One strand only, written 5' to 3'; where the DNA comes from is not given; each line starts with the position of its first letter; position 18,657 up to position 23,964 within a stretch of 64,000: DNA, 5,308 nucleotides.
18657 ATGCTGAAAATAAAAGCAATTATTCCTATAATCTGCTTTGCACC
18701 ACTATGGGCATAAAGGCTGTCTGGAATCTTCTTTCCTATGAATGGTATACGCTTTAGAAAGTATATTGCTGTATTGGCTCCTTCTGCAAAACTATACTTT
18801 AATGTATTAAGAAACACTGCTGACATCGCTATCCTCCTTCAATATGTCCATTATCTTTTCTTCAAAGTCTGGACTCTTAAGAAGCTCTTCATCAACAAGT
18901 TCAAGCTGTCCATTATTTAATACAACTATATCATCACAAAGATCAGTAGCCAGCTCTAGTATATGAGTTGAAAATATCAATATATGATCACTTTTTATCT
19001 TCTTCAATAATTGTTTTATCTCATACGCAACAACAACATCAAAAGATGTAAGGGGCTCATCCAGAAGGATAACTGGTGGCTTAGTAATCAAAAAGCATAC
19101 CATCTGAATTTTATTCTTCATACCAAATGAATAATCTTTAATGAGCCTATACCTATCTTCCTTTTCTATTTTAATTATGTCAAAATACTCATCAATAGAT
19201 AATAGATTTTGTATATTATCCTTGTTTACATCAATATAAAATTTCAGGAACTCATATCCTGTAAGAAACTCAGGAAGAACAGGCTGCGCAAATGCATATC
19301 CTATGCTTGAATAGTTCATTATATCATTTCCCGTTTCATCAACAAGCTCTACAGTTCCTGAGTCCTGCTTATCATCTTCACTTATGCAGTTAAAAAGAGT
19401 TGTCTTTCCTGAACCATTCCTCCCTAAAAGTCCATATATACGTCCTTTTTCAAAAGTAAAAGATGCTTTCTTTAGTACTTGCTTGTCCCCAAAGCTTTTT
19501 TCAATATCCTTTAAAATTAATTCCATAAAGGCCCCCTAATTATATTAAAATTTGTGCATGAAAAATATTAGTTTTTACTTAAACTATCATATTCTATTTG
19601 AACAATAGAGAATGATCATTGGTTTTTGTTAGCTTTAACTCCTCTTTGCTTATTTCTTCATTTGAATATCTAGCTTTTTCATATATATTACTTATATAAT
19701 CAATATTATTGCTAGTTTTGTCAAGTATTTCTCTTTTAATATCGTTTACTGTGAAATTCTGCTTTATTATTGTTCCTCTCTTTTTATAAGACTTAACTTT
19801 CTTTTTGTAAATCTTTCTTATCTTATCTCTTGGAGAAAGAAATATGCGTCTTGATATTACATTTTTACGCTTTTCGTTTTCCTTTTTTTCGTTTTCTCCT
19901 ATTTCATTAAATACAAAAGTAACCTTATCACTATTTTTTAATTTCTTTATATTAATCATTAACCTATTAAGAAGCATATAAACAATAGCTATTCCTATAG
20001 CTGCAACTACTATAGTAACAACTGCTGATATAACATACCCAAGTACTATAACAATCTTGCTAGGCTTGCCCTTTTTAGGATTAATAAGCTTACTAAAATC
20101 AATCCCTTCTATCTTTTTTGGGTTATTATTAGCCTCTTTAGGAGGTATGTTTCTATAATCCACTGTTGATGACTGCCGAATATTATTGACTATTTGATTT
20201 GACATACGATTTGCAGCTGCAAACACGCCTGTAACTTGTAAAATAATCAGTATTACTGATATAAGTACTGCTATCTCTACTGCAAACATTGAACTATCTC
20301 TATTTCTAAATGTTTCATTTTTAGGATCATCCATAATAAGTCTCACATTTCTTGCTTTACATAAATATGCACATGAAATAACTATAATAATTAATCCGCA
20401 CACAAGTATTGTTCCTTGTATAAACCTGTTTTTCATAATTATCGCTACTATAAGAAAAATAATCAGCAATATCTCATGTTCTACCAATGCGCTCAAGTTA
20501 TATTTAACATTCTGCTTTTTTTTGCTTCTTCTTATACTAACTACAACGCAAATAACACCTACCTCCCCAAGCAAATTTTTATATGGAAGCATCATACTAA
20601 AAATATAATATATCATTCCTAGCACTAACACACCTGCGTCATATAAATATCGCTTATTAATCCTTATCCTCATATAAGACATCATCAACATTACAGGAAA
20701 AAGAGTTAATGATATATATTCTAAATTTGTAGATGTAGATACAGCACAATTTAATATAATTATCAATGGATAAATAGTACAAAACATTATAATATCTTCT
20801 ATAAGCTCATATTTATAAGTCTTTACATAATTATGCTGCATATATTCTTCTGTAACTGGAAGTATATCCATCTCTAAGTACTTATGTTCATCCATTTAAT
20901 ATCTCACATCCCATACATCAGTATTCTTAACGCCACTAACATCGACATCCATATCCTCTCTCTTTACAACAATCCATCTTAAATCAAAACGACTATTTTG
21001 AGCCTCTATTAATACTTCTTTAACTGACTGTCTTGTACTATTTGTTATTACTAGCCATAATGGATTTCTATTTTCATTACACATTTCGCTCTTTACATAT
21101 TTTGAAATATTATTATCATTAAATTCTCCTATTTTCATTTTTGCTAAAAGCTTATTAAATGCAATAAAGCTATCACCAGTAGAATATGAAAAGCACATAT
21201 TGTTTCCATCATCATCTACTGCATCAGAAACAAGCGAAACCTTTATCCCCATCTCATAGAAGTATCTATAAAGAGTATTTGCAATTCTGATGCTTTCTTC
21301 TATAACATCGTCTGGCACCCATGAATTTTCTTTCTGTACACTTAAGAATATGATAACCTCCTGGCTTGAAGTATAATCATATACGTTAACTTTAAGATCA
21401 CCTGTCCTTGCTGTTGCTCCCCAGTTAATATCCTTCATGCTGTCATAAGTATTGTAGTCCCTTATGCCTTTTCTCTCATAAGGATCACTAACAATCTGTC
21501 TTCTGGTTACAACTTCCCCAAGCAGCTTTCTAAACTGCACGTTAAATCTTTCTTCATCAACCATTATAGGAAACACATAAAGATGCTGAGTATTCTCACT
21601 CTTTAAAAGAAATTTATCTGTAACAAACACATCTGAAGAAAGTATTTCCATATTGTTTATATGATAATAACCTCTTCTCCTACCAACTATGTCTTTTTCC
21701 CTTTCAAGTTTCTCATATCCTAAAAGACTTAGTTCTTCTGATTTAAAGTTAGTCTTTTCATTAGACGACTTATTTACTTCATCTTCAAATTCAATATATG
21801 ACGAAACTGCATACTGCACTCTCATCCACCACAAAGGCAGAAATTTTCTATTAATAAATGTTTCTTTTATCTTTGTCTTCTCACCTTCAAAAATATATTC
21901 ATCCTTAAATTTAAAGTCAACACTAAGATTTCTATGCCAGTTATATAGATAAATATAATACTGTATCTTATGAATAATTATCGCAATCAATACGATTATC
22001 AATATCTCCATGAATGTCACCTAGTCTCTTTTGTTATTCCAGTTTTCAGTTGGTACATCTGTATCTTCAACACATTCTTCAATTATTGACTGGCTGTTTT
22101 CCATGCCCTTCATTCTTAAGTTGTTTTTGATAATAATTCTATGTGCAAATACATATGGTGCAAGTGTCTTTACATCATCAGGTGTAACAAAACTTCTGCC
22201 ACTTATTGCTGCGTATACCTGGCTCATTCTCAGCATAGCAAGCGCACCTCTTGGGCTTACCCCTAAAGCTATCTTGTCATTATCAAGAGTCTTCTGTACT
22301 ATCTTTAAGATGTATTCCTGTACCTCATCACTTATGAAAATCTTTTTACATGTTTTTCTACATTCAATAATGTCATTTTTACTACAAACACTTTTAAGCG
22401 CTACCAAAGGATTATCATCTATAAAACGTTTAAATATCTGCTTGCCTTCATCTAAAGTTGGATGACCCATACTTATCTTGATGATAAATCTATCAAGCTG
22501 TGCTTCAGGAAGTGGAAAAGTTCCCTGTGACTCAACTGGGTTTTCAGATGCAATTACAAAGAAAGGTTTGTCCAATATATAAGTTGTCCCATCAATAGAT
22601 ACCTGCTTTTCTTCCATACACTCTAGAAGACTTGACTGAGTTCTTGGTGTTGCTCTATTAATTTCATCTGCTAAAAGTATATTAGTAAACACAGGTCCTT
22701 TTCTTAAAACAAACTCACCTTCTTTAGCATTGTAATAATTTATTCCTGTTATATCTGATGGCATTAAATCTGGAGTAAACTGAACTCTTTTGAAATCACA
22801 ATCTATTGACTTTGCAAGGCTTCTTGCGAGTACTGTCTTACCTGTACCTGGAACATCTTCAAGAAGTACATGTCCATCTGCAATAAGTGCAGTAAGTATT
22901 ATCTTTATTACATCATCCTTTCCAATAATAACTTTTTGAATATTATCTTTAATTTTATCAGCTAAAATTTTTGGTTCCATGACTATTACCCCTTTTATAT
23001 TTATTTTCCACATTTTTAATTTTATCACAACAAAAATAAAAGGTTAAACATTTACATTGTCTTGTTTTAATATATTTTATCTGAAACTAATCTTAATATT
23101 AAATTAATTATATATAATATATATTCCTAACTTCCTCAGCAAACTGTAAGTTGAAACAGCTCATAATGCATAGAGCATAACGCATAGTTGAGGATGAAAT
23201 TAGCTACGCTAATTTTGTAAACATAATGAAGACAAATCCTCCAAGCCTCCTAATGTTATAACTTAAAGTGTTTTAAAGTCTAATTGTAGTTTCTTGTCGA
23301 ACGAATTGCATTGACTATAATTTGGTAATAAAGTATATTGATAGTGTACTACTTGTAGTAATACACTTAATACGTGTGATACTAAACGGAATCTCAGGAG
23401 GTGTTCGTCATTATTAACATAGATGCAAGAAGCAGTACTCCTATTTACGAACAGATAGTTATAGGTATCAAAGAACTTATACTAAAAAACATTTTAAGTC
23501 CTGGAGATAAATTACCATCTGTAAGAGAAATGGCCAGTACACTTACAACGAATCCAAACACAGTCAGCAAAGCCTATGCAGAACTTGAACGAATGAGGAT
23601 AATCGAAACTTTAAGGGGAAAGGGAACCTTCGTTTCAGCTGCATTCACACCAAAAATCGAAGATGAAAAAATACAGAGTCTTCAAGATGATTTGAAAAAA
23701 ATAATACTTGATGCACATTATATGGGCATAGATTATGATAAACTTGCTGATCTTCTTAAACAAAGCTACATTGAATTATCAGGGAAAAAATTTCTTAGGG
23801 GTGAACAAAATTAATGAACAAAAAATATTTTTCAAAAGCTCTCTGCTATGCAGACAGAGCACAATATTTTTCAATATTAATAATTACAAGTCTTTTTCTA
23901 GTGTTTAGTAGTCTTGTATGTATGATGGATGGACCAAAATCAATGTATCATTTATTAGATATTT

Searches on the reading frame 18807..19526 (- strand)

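Call 68: search_protein_families(library=pfam, proteins=[window:18807-19526:-], max_evalue=0.00001)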
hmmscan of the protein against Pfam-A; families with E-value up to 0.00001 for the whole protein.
window:18807-19526:- (239 aa): 2 families
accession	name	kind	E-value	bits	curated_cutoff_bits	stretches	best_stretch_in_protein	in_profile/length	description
PF00005.33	ABC_tran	-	3.1e-22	80.1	25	1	18-159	1-136/137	ABC transporter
PF13304.12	AAA_21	-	2.2e-08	34.9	27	0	30-49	1-20/304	AAA domain, putative AbiEii toxin, Type IV TA system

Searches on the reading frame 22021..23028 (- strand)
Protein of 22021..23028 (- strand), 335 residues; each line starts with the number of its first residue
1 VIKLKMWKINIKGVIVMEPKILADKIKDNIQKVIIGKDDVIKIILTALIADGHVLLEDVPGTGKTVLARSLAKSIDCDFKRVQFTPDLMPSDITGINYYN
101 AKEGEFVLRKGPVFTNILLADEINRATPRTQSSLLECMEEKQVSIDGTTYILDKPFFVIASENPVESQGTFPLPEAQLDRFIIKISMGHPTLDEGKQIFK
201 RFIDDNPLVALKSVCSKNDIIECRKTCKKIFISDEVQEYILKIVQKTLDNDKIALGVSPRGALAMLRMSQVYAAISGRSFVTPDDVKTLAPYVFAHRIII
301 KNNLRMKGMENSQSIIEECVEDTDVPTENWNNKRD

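Call 68: search_protein_families(library=pfam, proteins=[window:22021-23028:-], max_evalue=0.00001)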
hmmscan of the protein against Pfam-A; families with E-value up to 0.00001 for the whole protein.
window:22021-23028:- (335 aa): 6 families
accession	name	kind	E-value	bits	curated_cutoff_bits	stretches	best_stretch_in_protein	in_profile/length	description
PF07726.17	AAA_3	-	2.5e-63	212.2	27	1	53-183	1-131/131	ATPase family associated with various cellular activities (AAA)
PF17863.7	AAA_lid_2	-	1.7e-22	79.4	22.7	1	246-318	2-73/74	AAA lid domain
PF07728.20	AAA_5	-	1.2e-15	58.1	22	1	53-181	1-139/139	AAA domain (dynein-related subfamily)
PF20030.5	bpMoxR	-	4.4e-12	45.9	27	1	26-187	6-166/205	MoxR domain in the MoxR-vWA-beta-propeller ternary systems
PF00004.35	AAA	-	6.3e-07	30.3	21.2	1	56-165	3-111/131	ATPase family associated with various cellular activities (AAA)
PF00493.29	MCM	-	8.1e-07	28.8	23.3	1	24-167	30-176/224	MCM P-loop domain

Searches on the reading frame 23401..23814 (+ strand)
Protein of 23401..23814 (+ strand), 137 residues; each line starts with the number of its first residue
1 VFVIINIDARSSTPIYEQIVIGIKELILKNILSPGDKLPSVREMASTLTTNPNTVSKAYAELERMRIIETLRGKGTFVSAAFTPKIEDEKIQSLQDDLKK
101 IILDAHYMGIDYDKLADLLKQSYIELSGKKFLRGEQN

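Call 68: search_protein_families(library=pfam, proteins=[window:23401-23814:+], max_evalue=0.00001)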
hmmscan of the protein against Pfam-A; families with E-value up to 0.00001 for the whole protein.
window:23401-23814:+ (137 aa): 1 family
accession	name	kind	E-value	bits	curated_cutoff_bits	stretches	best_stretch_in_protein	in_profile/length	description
PF00392.27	GntR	-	1.2e-15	57.3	27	1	16-78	2-64/64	Bacterial regulatory proteins, gntR family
